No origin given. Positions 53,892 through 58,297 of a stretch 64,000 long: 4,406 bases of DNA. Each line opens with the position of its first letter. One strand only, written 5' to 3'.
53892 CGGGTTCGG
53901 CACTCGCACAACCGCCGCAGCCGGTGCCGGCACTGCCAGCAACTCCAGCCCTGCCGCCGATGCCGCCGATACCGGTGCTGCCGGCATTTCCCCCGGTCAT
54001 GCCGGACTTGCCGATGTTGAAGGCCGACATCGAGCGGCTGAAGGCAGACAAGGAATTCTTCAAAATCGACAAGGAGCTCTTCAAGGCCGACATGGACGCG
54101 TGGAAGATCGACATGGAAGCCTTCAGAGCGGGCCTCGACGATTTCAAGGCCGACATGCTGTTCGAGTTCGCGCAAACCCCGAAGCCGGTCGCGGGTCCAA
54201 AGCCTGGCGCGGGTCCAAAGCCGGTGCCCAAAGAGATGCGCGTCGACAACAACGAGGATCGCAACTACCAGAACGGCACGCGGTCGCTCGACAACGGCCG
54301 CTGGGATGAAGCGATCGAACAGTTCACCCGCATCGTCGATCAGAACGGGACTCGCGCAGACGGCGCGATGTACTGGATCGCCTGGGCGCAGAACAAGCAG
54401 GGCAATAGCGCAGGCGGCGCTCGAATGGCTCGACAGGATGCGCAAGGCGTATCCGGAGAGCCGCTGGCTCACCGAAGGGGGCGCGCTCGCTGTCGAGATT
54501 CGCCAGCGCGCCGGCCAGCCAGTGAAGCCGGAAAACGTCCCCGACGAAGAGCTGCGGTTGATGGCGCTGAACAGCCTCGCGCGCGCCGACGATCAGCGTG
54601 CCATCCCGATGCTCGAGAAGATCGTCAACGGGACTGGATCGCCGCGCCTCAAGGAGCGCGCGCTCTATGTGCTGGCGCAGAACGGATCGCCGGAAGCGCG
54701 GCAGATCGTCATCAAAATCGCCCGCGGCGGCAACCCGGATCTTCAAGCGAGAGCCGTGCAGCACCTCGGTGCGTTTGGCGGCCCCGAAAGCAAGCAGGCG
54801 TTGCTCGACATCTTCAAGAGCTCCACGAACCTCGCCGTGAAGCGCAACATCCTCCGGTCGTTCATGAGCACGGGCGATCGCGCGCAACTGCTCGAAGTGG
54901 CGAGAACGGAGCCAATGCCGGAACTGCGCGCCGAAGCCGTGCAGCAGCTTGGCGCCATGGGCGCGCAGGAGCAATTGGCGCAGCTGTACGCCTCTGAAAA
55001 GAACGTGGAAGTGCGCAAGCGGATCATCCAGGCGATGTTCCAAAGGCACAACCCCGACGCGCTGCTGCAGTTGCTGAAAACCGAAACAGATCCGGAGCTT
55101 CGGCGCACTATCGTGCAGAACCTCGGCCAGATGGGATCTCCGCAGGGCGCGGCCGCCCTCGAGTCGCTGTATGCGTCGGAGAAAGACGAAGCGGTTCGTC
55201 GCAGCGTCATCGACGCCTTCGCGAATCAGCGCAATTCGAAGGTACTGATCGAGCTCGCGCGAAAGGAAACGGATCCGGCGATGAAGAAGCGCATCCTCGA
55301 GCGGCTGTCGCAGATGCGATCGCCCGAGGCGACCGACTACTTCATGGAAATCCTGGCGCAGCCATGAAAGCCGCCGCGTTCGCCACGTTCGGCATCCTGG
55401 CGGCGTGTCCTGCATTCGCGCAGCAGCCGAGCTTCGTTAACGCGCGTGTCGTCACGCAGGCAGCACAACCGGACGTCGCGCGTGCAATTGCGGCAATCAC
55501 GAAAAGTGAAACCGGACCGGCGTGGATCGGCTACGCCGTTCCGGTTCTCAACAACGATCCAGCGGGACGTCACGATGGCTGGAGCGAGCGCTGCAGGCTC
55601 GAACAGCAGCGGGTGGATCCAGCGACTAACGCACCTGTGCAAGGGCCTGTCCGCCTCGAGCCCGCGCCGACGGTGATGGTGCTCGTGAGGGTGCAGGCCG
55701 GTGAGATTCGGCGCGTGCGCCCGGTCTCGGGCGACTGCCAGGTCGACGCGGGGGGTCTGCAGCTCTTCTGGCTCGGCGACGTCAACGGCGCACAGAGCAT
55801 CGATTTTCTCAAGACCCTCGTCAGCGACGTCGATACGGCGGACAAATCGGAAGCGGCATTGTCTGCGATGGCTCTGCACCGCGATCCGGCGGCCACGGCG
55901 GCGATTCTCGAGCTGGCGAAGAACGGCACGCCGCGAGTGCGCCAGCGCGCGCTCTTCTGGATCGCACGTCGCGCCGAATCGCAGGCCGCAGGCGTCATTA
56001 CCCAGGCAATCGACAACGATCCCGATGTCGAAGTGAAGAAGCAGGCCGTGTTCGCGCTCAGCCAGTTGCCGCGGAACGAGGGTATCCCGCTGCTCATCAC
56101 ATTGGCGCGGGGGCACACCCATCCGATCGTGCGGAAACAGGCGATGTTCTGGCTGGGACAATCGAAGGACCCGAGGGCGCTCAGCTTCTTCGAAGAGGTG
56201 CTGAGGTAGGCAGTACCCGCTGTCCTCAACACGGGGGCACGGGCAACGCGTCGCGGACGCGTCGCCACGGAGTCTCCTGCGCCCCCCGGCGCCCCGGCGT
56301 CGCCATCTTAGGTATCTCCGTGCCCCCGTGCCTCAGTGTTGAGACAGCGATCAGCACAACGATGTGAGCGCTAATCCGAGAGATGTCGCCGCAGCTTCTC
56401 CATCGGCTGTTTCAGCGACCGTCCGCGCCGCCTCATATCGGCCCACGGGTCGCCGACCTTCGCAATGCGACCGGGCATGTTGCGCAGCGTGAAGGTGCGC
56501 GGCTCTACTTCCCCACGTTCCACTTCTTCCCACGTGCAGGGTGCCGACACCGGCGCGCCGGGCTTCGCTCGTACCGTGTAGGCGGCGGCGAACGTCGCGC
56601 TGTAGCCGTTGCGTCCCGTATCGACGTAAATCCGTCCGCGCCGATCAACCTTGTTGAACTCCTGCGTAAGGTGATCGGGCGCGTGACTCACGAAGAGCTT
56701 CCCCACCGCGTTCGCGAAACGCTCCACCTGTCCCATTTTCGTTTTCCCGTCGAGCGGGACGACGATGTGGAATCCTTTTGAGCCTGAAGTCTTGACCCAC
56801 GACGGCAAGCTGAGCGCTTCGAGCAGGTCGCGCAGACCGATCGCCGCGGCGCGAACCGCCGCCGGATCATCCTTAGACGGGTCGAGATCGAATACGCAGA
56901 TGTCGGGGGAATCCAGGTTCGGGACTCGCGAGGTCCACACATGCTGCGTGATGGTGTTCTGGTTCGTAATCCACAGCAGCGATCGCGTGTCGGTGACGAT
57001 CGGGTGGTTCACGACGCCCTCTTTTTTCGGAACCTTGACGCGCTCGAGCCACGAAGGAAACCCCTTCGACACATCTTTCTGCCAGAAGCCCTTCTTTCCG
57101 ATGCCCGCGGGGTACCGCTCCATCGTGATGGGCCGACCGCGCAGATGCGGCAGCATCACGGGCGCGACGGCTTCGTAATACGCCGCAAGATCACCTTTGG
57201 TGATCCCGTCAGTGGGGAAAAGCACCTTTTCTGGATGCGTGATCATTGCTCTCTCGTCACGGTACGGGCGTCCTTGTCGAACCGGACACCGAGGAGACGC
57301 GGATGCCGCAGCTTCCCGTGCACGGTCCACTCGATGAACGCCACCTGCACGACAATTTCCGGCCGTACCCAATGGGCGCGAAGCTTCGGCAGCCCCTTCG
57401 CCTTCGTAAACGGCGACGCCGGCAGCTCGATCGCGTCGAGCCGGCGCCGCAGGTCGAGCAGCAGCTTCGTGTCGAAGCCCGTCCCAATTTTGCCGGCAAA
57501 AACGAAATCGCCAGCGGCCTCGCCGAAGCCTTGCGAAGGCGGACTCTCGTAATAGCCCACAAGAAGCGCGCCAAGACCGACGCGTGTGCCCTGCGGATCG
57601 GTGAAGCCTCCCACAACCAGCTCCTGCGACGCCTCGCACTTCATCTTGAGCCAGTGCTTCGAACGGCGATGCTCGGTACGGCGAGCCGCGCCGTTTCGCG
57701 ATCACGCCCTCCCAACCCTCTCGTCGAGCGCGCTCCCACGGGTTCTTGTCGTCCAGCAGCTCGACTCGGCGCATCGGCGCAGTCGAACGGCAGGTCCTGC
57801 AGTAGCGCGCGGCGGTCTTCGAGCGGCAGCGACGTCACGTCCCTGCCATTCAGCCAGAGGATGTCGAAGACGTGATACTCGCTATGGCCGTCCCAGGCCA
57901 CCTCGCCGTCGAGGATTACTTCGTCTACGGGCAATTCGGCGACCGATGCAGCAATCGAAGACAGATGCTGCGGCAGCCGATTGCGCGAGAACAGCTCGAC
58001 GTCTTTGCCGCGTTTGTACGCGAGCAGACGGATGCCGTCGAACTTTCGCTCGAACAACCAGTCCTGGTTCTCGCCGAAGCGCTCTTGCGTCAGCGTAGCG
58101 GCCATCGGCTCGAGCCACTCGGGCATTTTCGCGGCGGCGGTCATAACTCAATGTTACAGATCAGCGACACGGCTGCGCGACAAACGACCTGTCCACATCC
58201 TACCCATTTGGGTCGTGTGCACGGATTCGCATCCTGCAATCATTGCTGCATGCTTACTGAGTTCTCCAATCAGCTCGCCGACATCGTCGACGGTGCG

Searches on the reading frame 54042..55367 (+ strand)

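Call 63: search_protein_families(library=pfam, proteins=[window:54042-55367:+], max_evalue=0.0001)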
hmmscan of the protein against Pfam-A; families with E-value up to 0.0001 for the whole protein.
window:54042-55367:+ (441 aa): 3 families
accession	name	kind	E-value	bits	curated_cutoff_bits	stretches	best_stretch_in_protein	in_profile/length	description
PF13646.12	HEAT_2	-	8.3e-35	119.4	27.7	4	311-392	3-86/88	HEAT repeats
PF11838.14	ERAP1_C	-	8.8e-14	52.1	38.2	1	118-273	71-241/318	ERAP1-like C-terminal domain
PF03130.22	HEAT_PBS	-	6.9e-10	38.9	20.9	0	235-257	2-24/27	PBS lyase HEAT-like repeat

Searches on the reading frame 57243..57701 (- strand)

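Call 23: search_protein_families(library=pfam, proteins=[window:57243-57701:-], max_evalue=0.01)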
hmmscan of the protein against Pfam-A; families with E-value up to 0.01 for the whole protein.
window:57243-57701:- (152 aa): 1 family
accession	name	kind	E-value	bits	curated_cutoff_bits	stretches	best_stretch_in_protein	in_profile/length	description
PF04679.21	DNA_ligase_A_C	-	1.5e-23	83.4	27.5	1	41-143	3-94/94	ATP dependent DNA ligase C terminal region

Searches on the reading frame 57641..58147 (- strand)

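Call 23: search_protein_families(library=pfam, proteins=[window:57641-58147:-], max_evalue=0.01)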
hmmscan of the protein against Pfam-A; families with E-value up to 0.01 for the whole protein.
window:57641-58147:- (168 aa): 2 families
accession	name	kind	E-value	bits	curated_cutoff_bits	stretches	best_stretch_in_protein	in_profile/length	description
PF01068.26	DNA_ligase_A_M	-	2.6e-15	57.1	26.2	2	26-86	16-84/204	ATP dependent DNA ligase domain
PF01331.24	mRNA_cap_enzyme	-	1.4e-05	25.5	29.6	1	29-117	17-118/194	mRNA capping enzyme, catalytic domain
